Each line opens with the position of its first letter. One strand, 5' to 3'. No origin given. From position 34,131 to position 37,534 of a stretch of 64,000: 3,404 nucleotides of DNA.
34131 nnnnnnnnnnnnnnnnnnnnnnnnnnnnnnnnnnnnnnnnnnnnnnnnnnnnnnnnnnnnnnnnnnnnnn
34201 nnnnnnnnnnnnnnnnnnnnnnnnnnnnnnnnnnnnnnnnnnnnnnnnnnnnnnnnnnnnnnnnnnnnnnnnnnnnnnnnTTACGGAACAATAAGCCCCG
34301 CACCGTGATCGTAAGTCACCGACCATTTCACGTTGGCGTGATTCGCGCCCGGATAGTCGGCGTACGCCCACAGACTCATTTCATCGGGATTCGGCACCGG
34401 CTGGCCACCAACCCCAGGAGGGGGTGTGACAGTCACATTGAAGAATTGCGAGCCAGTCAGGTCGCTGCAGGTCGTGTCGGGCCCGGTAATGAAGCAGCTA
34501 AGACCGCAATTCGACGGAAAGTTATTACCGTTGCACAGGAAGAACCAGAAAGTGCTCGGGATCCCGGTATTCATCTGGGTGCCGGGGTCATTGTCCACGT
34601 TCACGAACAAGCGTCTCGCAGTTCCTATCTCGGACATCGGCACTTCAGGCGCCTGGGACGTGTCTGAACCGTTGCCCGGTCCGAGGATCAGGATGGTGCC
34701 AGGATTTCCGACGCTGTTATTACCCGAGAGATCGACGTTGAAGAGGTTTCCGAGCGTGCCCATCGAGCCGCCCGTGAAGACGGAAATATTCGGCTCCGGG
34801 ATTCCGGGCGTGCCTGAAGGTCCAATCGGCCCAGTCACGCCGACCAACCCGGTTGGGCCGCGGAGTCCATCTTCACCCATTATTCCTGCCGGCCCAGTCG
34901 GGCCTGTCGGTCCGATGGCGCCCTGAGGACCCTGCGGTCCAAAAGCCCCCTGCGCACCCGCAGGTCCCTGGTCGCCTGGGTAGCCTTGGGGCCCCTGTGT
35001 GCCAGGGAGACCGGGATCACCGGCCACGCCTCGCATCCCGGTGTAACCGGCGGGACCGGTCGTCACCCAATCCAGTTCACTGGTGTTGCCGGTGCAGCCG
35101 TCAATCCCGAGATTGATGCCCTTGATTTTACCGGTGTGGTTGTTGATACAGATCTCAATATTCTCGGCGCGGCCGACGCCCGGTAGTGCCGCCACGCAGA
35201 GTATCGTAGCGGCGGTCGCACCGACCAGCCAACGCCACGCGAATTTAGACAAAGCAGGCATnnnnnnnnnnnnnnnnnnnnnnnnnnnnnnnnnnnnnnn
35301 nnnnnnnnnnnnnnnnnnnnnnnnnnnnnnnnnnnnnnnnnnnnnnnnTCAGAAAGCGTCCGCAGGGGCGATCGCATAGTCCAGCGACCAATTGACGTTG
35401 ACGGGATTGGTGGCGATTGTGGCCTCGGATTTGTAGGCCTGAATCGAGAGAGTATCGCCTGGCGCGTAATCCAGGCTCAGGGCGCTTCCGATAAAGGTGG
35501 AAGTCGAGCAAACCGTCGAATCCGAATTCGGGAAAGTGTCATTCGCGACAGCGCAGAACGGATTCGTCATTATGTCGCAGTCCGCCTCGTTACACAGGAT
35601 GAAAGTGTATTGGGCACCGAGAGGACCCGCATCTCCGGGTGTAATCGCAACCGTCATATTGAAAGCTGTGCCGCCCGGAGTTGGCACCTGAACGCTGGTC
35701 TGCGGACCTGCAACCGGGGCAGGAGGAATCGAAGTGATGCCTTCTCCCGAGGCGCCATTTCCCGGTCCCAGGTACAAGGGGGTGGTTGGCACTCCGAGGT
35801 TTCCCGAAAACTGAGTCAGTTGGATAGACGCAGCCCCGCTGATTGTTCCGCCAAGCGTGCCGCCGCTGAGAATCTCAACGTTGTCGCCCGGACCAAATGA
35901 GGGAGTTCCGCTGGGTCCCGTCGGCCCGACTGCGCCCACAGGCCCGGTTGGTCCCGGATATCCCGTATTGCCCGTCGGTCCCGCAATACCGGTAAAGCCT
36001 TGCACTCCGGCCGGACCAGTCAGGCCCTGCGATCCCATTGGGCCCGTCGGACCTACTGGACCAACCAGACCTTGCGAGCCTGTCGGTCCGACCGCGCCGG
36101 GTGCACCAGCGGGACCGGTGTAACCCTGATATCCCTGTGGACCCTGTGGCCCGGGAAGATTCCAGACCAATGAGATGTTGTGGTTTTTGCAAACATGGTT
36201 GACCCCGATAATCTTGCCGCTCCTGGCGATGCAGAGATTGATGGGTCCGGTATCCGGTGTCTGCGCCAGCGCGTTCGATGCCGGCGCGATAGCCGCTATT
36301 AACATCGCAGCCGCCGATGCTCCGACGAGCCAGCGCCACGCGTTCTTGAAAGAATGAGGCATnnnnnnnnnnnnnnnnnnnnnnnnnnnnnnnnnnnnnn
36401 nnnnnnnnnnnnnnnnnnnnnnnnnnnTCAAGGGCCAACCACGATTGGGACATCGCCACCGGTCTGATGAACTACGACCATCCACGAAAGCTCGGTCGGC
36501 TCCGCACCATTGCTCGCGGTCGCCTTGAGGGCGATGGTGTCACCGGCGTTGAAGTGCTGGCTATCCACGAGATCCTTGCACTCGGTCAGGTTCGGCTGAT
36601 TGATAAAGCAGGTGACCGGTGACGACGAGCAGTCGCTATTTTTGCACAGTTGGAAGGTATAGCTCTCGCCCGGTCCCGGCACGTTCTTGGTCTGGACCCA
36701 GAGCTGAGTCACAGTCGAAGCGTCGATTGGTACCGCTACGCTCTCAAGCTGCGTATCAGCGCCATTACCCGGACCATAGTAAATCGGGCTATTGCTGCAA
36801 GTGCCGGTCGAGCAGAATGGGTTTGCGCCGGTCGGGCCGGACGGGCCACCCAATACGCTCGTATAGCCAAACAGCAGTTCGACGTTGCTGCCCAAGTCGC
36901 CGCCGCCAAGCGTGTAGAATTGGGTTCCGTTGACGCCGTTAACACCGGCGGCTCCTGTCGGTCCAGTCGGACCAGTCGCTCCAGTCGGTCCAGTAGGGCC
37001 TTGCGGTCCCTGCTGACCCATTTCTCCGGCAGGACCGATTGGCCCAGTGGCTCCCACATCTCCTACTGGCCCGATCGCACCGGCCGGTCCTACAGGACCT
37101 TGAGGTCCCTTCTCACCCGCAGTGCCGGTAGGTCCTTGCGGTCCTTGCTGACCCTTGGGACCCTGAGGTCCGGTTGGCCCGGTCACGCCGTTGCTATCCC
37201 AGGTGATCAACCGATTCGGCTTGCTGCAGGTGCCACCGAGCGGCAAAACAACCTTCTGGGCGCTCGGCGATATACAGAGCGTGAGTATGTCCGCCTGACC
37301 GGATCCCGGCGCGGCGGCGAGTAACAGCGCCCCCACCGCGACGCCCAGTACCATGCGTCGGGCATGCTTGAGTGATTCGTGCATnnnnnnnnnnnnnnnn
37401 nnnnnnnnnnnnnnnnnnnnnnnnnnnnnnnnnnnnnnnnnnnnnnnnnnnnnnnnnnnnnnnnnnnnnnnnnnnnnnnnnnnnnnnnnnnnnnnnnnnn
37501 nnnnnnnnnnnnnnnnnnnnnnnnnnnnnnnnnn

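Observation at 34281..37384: Three divergent collagen-like paralogs with length-matched triple helices: candidate heterotrimeric bacterial collagen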

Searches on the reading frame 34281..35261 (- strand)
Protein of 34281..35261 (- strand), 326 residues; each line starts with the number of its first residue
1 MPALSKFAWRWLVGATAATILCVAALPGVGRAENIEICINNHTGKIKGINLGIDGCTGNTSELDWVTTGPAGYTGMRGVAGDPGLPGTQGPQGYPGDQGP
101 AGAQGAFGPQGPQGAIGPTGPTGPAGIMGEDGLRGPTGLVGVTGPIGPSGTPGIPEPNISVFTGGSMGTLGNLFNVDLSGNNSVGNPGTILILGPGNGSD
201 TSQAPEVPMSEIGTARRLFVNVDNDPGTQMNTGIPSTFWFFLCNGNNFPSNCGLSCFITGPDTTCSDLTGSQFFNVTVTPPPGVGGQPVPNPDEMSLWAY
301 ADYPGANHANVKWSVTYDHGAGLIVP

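Call 5: search_protein_families(library=pfam, proteins=[window:34281-35261:-], max_evalue=1)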
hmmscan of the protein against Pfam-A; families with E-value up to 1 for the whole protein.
window:34281-35261:- (326 aa): 1 family
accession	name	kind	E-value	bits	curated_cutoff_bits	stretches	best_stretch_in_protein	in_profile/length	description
PF01391.23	Collagen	-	3.5e-14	52.7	27.2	2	99-156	1-58/60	Collagen triple helix repeat (20 copies)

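Call 6: search_protein_families(library=ncbifam, proteins=[window:34281-35261:-], max_evalue=1)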
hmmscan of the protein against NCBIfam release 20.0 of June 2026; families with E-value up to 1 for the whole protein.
window:34281-35261:- (326 aa): 3 families
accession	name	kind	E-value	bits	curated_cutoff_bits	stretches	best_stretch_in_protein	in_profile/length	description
NF038329.2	gly_rich_SclB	equivalog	3.1e-14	52.7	325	1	67-169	130-232/442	LPXTG-anchored collagen-like adhesin Scl2/SclB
NF046116.1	adhesin_Lcl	equivalog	4.6e-14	51.8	500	1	52-187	156-283/431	collagen-like adhesin Lcl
NF038330.1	adhesin_SclA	exception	2.3e-09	37.4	400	1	67-153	175-261/405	LPXTG-anchored collagen-like adhesin Scl1/SclA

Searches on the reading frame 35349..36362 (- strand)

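Call 5: search_protein_families(library=pfam, proteins=[window:35349-36362:-], max_evalue=1)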
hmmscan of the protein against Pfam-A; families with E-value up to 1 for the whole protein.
window:35349-36362:- (337 aa): 1 family
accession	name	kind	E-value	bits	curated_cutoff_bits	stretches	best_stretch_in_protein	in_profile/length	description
PF01391.23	Collagen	-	3.4e-14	52.8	27.2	2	70-124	3-57/60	Collagen triple helix repeat (20 copies)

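Call 6: search_protein_families(library=ncbifam, proteins=[window:35349-36362:-], max_evalue=1)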
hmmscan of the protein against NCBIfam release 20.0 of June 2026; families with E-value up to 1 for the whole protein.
window:35349-36362:- (337 aa): 3 families
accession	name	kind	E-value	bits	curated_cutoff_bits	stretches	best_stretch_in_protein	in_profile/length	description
NF038329.2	gly_rich_SclB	equivalog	5.9e-12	45.2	325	1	71-152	132-216/442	LPXTG-anchored collagen-like adhesin Scl2/SclB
NF046116.1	adhesin_Lcl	equivalog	2.3e-10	39.6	500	1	71-171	183-284/431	collagen-like adhesin Lcl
NF038330.1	adhesin_SclA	exception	2e-07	31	400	1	72-155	181-264/405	LPXTG-anchored collagen-like adhesin Scl1/SclA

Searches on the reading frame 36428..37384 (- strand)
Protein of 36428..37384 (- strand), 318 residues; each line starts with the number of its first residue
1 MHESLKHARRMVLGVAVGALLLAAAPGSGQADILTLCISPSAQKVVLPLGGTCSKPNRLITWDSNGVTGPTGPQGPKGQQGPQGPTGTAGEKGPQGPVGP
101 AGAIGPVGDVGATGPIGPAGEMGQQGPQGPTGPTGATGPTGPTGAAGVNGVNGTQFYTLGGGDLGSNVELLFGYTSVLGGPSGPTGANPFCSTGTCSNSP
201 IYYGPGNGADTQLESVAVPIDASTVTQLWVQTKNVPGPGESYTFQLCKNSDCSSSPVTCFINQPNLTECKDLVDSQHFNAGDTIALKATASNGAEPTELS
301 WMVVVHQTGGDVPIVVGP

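Call 5: search_protein_families(library=pfam, proteins=[window:36428-37384:-], max_evalue=1)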
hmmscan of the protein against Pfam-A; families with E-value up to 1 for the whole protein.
window:36428-37384:- (318 aa): 1 family
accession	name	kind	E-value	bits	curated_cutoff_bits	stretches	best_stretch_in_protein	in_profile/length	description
PF01391.23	Collagen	-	1.2e-13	51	27.2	2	65-118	3-56/60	Collagen triple helix repeat (20 copies)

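Call 6: search_protein_families(library=ncbifam, proteins=[window:36428-37384:-], max_evalue=1)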
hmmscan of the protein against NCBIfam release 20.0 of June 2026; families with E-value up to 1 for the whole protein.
window:36428-37384:- (318 aa): 4 families
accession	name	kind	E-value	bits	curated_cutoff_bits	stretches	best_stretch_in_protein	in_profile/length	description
NF038329.2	gly_rich_SclB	equivalog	1.1e-16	60.8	325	1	65-158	119-212/442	LPXTG-anchored collagen-like adhesin Scl2/SclB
NF038330.1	adhesin_SclA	exception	1.5e-14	54.4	400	1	65-187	116-235/405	LPXTG-anchored collagen-like adhesin Scl1/SclA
NF046116.1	adhesin_Lcl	equivalog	6.9e-14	51.2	500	1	66-156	120-213/431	collagen-like adhesin Lcl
NF038313.3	HisXaaSer_A4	exception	0.065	14.1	55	0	80-100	69-89/93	His-Xaa-Ser repeat protein HxsA4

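Call 66: predict_structure(alignment_id=A4)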
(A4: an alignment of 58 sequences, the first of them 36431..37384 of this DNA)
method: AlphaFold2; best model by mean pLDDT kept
length: 318 residues; sequences in the alignment: 58
mean_pLDDT: 65.0   pTM: 0.48
mean pLDDT of the five models: 65.0, 61.1, 61.1, 60.7, 56.1
residues with pLDDT >= 90: 59; 70-90: 71; 50-70: 85; < 50: 103
segments of 3 or more residues with pLDDT < 50: 1-6, 23-31, 68-78, 87-91, 99-118, 120-124, 135-152, 310-318
pLDDT, mean of each block of 10 residues (from residue 1): 48 50 41 65 62 69 53 47 50 46 42 43 43 43 39 71 64 70 60 64 82 71 90 91 94 93 90 92 92 88 79 44
secondary structure, 60 per line:
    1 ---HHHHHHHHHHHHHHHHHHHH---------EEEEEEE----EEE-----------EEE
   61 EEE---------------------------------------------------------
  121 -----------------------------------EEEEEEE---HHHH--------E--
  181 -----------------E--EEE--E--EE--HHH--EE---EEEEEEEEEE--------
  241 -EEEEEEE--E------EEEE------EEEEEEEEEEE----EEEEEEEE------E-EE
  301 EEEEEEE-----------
elements in order: H4-23 E33-39 E44-46 E58-63 E156-162 H166-169 E201-203 E223-232 E242-248 E258-261 E268-278 E283-290 E299-307
